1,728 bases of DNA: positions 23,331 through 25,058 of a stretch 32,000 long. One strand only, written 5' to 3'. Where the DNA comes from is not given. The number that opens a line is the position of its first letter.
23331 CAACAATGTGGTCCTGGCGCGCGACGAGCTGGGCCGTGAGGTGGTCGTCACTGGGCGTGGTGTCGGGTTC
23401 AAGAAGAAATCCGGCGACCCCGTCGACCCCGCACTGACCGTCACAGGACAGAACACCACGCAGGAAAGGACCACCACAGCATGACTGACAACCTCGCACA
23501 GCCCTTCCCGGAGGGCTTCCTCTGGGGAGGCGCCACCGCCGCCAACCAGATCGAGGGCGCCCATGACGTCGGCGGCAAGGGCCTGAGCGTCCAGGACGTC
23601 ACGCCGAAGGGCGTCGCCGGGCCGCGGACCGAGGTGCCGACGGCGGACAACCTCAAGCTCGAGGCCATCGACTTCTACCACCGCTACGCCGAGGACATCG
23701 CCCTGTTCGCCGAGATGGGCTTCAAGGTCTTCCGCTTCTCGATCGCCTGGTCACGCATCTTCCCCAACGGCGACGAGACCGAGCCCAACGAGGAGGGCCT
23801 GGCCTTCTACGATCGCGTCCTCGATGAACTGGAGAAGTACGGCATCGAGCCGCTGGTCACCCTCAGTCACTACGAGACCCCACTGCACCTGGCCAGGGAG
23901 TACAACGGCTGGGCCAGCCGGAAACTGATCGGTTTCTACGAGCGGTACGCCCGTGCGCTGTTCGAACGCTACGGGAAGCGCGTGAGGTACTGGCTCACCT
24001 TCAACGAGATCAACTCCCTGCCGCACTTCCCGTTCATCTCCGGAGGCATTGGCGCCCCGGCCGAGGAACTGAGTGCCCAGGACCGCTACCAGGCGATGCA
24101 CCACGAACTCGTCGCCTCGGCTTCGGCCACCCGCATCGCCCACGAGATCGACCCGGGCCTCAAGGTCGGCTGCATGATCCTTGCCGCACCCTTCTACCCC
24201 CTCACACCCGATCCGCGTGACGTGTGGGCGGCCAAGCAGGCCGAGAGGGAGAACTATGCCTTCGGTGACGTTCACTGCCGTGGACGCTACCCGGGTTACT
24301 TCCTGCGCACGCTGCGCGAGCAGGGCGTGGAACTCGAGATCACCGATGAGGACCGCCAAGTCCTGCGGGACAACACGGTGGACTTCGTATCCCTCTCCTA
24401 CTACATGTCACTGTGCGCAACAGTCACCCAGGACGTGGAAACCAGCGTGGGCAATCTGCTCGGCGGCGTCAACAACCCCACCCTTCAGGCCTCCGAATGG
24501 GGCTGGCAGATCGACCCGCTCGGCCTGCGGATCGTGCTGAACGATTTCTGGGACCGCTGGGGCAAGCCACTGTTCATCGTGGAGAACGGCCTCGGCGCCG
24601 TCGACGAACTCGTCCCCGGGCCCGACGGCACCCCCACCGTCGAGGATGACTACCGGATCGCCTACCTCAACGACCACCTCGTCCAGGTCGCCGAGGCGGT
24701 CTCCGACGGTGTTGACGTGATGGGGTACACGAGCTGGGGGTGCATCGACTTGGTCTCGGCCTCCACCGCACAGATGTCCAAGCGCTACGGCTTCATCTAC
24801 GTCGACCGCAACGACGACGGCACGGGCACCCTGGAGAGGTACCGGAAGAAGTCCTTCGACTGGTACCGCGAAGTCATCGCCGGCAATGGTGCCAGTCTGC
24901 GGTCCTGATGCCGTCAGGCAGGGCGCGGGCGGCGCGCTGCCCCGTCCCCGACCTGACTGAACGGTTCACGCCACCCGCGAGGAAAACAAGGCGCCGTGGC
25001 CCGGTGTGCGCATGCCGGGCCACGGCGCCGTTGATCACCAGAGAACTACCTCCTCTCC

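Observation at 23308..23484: Natural CAT-only micro-protein (BglG/LicT/SacY RNA-binding domain without PRDs) translationally coupled to a 6-phospho-beta-glucosidase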

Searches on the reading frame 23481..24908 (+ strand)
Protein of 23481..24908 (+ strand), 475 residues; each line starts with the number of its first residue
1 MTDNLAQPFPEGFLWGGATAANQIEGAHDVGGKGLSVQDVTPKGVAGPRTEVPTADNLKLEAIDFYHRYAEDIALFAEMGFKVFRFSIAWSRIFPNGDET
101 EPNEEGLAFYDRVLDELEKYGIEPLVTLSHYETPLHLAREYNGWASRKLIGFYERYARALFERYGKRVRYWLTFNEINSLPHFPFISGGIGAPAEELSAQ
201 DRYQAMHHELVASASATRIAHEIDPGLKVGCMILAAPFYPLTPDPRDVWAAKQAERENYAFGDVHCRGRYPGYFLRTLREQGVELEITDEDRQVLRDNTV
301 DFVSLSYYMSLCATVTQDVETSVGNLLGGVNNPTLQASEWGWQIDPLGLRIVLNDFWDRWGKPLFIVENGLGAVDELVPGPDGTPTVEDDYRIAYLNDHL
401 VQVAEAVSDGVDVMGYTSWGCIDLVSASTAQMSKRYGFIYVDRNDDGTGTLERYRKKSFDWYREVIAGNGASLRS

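Call 3: search_protein_families(library=pfam, proteins=[window:23481-24905:+], max_evalue=1)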
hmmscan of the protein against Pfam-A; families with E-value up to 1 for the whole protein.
window:23481-24905:+ (475 aa): 2 families
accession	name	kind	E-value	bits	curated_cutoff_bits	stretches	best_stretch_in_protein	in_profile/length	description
PF00232.24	Glyco_hydro_1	-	2.8e-133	445.1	22.6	1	7-470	3-452/453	Glycosyl hydrolase family 1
PF00150.24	Cellulase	-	0.00061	19.8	23.5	1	69-164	23-116/272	Cellulase (glycosyl hydrolase family 5)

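Call 7: find_related_loci(query=window:23481-24905:+, collection=genome_contigs, flank=8000)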
Query window:23481-24905:+ (475 aa) in genome_contigs; peptide patterns used: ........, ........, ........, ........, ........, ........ (x = any residue, [..] = any of these).
600 stretches matched a pattern (row limit reached: there are more); 591 encode a relative of the query (tblastn E <= 1e-3); the best 80 are kept; 80 distinct loci.
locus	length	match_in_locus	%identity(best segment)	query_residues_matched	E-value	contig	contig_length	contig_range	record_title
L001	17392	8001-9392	81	9-473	0e+0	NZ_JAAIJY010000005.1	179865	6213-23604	Actinomyces sp. ZJ308 Scaffold5_1, whole genome shotgun sequence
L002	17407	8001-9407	79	5-473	0e+0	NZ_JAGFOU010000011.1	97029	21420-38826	Actinomyces bowdenii strain DSM 15435 Scaffold11, whole genome shotgun sequence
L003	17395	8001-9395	79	9-474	0e+0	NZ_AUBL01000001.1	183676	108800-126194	Actinomyces dentalis DSM 19115 G446DRAFT_scaffold00001.1_C, whole genome shotgun sequence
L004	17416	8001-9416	79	2-473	0e+0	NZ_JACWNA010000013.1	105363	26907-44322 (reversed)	Actinomyces haliotis strain JCM 18848 Scaffold11_1, whole genome shotgun sequence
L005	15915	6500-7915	76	1-473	0e+0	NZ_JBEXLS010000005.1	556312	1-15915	Streptomyces sp. NPDC004539 NPDC004539_26_H2.ctg-0005, whole genome shotgun sequence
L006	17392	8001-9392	76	9-474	0e+0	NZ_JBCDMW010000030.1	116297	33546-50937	Luteococcus sp. H101 Scaffold12_1, whole genome shotgun sequence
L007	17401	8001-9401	75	8-475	0e+0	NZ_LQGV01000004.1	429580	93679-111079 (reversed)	Microbacterium sp. TNHR37B AVP41_contig000004, whole genome shotgun sequence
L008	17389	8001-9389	74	9-471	0e+0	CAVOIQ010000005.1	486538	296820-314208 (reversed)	MAG: uncultured Actinomycetota bacterium isolate MFD10113.bin.1.44 genome assembly, contig: contig_42594, whole genome s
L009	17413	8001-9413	73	4-474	0e+0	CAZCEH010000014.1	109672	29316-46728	MAG TPA_asm: uncultured Actinomycetes bacterium isolate SRP342105_co3_232 genome assembly, contig: NODE_70_length_109672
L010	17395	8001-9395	74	9-473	0e+0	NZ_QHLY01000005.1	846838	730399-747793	Cryobacterium arcticum strain SK-1 scaffold7, whole genome shotgun sequence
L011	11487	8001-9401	74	5-473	0e+0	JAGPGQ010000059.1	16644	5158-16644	MAG: Micropruina sp. isolate Gw_UH_bin_154 Gw_UH_4407_length_16644_cov_7.037537, whole genome shotgun sequence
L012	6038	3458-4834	76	12-473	0e+0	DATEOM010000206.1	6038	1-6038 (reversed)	MAG TPA_asm: Microbacterium sp. isolate SMAG_U8995 k141_1924723, whole genome shotgun sequence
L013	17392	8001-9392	75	9-473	0e+0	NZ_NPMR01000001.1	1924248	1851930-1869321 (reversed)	Microbacterium sp. Yaish 1 contig1, whole genome shotgun sequence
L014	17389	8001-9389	74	9-473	0e+0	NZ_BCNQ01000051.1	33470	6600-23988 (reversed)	Piscicoccus intestinalis NBRC 104926, whole genome shotgun sequence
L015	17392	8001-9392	75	9-473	0e+0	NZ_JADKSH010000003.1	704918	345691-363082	Microbacterium sp. VKM Ac-2870 n3, whole genome shotgun sequence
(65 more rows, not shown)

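Call 14: find_homologous_proteins(query=window:23481-24905:+, max_evalue=1e-100)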
Query window:23481-24905:+ (475 aa): 7998 proteins with E <= 1e-100 among 8000 candidates; the best 120 are listed.
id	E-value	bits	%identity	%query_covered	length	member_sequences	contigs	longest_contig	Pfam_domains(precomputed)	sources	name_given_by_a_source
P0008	0.0e+0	1099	99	100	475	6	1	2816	PF00232.25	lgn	-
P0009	7.5e-267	904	80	100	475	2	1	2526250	PF00232.25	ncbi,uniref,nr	ncbi:glycoside hydrolase family 1 protein [Actinomyces trachealis]|uniref:glycoside hydrolase family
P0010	2.3e-266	902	80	98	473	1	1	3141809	PF00232.25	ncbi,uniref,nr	ncbi:6-phospho-beta-glucosidase [Actinomyces sp. 432]|uniref:glycoside hydrolase family 1 protein n=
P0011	6.7e-266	901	80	98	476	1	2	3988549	PF00232.25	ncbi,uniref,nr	ncbi:glycoside hydrolase family 1 protein [Actinomyces qiguomingii]|uniref:glycoside hydrolase famil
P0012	1.3e-265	900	80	98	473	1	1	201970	PF00232.25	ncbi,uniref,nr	ncbi:glycoside hydrolase family 1 protein [Actinomyces sp. 565]|uniref:glycoside hydrolase family 1 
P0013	1.0e-264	897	80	98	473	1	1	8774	PF00232.25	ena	-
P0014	1.0e-264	897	79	99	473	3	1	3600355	PF00232.25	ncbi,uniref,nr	ncbi:glycoside hydrolase family 1 protein [Actinomyces procaprae]|uniref:glycoside hydrolase family 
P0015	1.4e-264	896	81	98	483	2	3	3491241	PF00232.25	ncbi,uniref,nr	ncbi:glycoside hydrolase family 1 protein [Actinomyces viscosus]|uniref:Aryl-phospho-beta-D-glucosid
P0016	3.2e-264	895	80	99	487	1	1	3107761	PF00232.25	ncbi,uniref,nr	ncbi:family 1 glycosylhydrolase [Actinomyces wuliandei]|uniref:family 1 glycosylhydrolase n=1 Tax=Ac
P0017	3.9e-264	895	80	98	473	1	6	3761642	PF00232.25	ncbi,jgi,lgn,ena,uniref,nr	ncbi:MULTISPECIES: glycoside hydrolase family 1 protein [Actinomyces]|uniref:6-phospho-beta-glucosid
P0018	5.6e-264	894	80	98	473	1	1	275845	PF00232.25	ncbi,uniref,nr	ncbi:glycoside hydrolase family 1 protein [Actinomyces glycerinitolerans]|uniref:6-phospho-beta-gluc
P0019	5.9e-264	894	80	98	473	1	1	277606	PF00232.25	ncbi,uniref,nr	ncbi:glycoside hydrolase family 1 protein [Actinomyces procaprae]|uniref:glycoside hydrolase family 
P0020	6.6e-264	894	81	98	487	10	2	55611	PF00232.25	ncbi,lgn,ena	-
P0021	7.0e-264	894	81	98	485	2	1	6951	PF00232.25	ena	-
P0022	8.5e-264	894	80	99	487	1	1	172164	PF00232.25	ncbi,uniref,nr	ncbi:family 1 glycosylhydrolase [Actinomyces wuliandei]|uniref:family 1 glycosylhydrolase n=1 Tax=Ac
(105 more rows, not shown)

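Call 16: find_encoding_contigs(protein=P0008, flank=5000, max_places=10)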
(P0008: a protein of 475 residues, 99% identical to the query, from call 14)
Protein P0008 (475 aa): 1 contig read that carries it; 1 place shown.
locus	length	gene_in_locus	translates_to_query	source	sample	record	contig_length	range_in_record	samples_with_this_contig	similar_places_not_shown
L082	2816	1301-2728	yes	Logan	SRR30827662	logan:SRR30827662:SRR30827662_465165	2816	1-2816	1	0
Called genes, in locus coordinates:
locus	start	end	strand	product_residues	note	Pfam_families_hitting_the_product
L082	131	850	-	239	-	PF01903:CbiX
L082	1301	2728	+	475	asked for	PF00232:Glyco_hydro_1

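Call 17: list_cluster_members(proteins=[P0008, P0001, window:23481-24905:+])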
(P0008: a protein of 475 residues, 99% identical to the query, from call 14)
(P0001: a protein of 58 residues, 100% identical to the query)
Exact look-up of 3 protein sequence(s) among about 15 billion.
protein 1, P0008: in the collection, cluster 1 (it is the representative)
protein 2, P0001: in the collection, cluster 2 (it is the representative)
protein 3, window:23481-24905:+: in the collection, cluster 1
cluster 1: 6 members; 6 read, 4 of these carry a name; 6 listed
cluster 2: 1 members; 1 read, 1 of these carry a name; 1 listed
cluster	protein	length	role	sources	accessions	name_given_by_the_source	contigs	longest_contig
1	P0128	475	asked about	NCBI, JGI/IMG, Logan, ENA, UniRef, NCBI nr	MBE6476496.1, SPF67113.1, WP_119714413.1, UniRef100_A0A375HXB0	MAG: glycoside hydrolase family 1 protein [Propionibacteriaceae bacterium] | 6-phospho-beta-glucosidase n=1 Tax=Propionibacterium ruminifibrarum TaxID=1962131 ... | glycoside hydrolase family 1 protein [Propionibacterium ruminifibrarum]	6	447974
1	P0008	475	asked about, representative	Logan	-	-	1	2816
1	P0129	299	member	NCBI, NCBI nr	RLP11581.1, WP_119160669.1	family 1 glycosylhydrolase [Propionibacterium australiense]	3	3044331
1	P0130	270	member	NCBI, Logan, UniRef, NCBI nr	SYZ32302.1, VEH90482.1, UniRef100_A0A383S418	Aryl-phospho-beta-D-glucosidase BglH [Propionibacterium australiense] | Glycosyl hydrolase family 1 n=2 Tax=Propionibacterium australiense TaxID=119981 ... | Glycosyl hydrolase family 1 [Propionibacterium australiense]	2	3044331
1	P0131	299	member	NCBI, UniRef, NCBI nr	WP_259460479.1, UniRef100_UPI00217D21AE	family 1 glycosylhydrolase [Propionibacterium australiense] | family 1 glycosylhydrolase n=1 Tax=Propionibacterium australiense TaxID=119981 ...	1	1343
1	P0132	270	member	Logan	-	-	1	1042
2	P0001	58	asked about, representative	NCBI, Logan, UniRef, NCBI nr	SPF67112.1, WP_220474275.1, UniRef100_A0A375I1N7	CAT RNA binding domain [Propionibacterium ruminifibrarum] | CAT RNA binding domain n=1 Tax=Propionibacterium ruminifibrarum TaxID=1962131 ... | CAT RNA binding domain-containing protein [Propionibacterium ruminifibrarum]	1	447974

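Call 19: find_encoding_contigs(protein=P0129, flank=10000, max_places=6)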
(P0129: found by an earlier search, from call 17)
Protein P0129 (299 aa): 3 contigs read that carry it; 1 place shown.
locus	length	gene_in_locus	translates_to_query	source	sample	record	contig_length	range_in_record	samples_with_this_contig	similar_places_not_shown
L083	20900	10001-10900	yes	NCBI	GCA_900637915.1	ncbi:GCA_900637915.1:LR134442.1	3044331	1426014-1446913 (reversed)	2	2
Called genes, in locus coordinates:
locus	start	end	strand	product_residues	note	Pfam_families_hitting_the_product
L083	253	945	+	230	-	PF00392:GntR, PF07729:FCD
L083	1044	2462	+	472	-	PF07005:SBD_N, PF17042:NBD_C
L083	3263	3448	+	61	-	PF14833:NAD_binding_11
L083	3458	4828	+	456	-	PF02447:GntP_permease, PF03600:CitMHS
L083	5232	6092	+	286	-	PF03123:CAT_RBD, PF00874:PRD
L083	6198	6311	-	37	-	-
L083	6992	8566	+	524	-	PF02378:PTS_EIIC, PF00358:PTS_EIIA_1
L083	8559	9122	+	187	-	PF00232:Glyco_hydro_1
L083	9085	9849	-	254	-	PF13613:HTH_Tnp_4, PF01609:DDE_Tnp_1, PF13359:DDE_Tnp_4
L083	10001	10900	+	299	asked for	PF00232:Glyco_hydro_1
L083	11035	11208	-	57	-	PF00471:Ribosomal_L33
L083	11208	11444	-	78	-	PF00830:Ribosomal_L28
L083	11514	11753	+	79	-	PF01197:Ribosomal_L31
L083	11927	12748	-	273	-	PF00376:MerR, PF13411:MerR_1, PF09278:MerR-DNA-bind (weak), PF07739:TipAS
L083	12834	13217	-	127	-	PF01850:PIN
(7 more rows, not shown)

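Call 40: find_encoding_contigs(protein=window:23481-24908:+, flank=3000, max_places=10)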
Protein window:23481-24908:+ (475 aa): 13 contigs read that carry it; 9 places shown.
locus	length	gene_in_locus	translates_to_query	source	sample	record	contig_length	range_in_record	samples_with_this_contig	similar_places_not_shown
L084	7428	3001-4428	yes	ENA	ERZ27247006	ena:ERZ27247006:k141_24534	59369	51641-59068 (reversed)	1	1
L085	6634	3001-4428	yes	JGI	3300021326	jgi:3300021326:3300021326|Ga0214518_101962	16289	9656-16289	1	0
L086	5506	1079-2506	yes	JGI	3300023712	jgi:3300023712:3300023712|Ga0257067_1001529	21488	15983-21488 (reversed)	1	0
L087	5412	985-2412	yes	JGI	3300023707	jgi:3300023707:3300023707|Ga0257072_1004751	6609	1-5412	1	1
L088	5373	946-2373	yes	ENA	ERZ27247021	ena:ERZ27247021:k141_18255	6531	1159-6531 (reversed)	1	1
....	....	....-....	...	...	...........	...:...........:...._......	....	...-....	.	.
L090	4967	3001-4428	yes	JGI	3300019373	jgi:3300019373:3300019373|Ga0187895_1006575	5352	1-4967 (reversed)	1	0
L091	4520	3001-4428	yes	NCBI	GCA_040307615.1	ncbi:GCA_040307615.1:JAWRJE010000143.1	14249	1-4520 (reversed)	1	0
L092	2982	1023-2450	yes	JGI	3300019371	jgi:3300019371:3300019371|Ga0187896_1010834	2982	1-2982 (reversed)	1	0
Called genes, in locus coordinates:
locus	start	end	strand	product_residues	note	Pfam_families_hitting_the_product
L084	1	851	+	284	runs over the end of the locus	PF03123:CAT_RBD, PF00874:PRD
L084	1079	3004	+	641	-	PF00367:PTS_EIIB, PF02378:PTS_EIIC, PF00358:PTS_EIIA_1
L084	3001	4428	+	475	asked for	PF00232:Glyco_hydro_1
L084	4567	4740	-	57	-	PF00471:Ribosomal_L33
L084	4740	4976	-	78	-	PF00830:Ribosomal_L28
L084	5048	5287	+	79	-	PF01197:Ribosomal_L31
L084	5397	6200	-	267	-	PF00376:MerR, PF13411:MerR_1, PF09278:MerR-DNA-bind (weak), PF07739:TipAS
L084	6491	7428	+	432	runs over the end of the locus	PF04235:DUF418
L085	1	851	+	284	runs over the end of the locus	PF03123:CAT_RBD, PF00874:PRD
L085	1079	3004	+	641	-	PF00367:PTS_EIIB, PF02378:PTS_EIIC, PF00358:PTS_EIIA_1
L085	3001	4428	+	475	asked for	PF00232:Glyco_hydro_1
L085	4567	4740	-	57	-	PF00471:Ribosomal_L33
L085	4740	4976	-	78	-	PF00830:Ribosomal_L28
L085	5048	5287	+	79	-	PF01197:Ribosomal_L31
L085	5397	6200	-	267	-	PF00376:MerR, PF13411:MerR_1, PF09278:MerR-DNA-bind (weak), PF07739:TipAS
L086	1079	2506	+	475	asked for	PF00232:Glyco_hydro_1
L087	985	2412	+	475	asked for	PF00232:Glyco_hydro_1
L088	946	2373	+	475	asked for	PF00232:Glyco_hydro_1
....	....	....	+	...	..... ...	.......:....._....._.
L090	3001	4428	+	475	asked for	PF00232:Glyco_hydro_1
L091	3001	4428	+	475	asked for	PF00232:Glyco_hydro_1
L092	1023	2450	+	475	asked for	PF00232:Glyco_hydro_1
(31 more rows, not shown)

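Call 41: find_encoding_contigs(protein=window:23481-24908:+, flank=10000, max_places=4)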
Protein window:23481-24908:+ (475 aa): 13 contigs read that carry it; 4 places shown.
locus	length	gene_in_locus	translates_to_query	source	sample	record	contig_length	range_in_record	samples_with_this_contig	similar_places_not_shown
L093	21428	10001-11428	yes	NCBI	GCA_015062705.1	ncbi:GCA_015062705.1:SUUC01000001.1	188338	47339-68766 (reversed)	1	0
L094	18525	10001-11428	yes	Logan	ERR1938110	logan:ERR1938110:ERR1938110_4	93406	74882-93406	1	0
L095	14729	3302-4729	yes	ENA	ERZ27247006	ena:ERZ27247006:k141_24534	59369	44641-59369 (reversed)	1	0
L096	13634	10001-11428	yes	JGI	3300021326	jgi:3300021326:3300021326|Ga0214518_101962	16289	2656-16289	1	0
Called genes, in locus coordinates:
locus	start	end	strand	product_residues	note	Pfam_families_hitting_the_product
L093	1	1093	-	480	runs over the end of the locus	PF12229:PG_binding_4, PF03734:YkuD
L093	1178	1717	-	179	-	PF01161:PBP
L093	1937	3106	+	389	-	PF01497:Peripla_BP_2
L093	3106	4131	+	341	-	PF01032:FecCD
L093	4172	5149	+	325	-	PF01032:FecCD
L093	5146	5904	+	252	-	PF02463:SMC_N (weak), PF00005:ABC_tran, PF13304:AAA_21 (faint)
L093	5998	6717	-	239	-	PF01903:CbiX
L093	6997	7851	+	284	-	PF03123:CAT_RBD, PF00874:PRD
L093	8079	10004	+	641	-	PF00367:PTS_EIIB, PF02378:PTS_EIIC, PF00358:PTS_EIIA_1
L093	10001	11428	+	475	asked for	PF00232:Glyco_hydro_1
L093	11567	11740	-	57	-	PF00471:Ribosomal_L33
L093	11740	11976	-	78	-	PF00830:Ribosomal_L28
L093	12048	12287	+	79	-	PF01197:Ribosomal_L31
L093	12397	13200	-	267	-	PF00376:MerR, PF13411:MerR_1, PF09278:MerR-DNA-bind (weak), PF07739:TipAS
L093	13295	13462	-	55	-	-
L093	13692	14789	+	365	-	PF04235:DUF418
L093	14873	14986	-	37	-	PF16951:MaAIMP_sms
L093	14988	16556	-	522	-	PF00209:SNF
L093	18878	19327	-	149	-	-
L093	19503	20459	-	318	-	PF00248:Aldo_ket_red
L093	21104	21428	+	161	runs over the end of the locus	PF08327:AHSA1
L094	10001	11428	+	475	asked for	PF00232:Glyco_hydro_1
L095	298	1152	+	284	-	PF03123:CAT_RBD, PF00874:PRD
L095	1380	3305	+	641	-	PF00367:PTS_EIIB, PF02378:PTS_EIIC, PF00358:PTS_EIIA_1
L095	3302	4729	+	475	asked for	PF00232:Glyco_hydro_1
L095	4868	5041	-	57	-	PF00471:Ribosomal_L33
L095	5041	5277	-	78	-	PF00830:Ribosomal_L28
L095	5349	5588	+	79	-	PF01197:Ribosomal_L31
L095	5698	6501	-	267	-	PF00376:MerR, PF13411:MerR_1, PF09278:MerR-DNA-bind (weak), PF07739:TipAS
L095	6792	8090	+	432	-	PF04235:DUF418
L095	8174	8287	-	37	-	PF16951:MaAIMP_sms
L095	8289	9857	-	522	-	PF00209:SNF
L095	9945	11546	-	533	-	PF00376:MerR, PF13411:MerR_1, PF09278:MerR-DNA-bind (weak), PF00248:Aldo_ket_red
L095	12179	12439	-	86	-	-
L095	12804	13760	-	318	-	PF00248:Aldo_ket_red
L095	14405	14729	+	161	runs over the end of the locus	PF08327:AHSA1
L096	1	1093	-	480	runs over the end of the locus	PF12229:PG_binding_4, PF03734:YkuD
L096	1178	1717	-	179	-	PF01161:PBP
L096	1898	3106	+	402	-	PF01497:Peripla_BP_2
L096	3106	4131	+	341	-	PF01032:FecCD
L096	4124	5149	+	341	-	PF01032:FecCD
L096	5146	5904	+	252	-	PF02463:SMC_N (weak), PF00005:ABC_tran, PF13304:AAA_21 (faint)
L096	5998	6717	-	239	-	PF01903:CbiX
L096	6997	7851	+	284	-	PF03123:CAT_RBD, PF00874:PRD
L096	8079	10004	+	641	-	PF00367:PTS_EIIB, PF02378:PTS_EIIC, PF00358:PTS_EIIA_1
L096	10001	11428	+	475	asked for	PF00232:Glyco_hydro_1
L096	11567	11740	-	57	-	PF00471:Ribosomal_L33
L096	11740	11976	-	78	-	PF00830:Ribosomal_L28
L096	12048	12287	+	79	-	PF01197:Ribosomal_L31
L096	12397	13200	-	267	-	PF00376:MerR, PF13411:MerR_1, PF09278:MerR-DNA-bind (weak), PF07739:TipAS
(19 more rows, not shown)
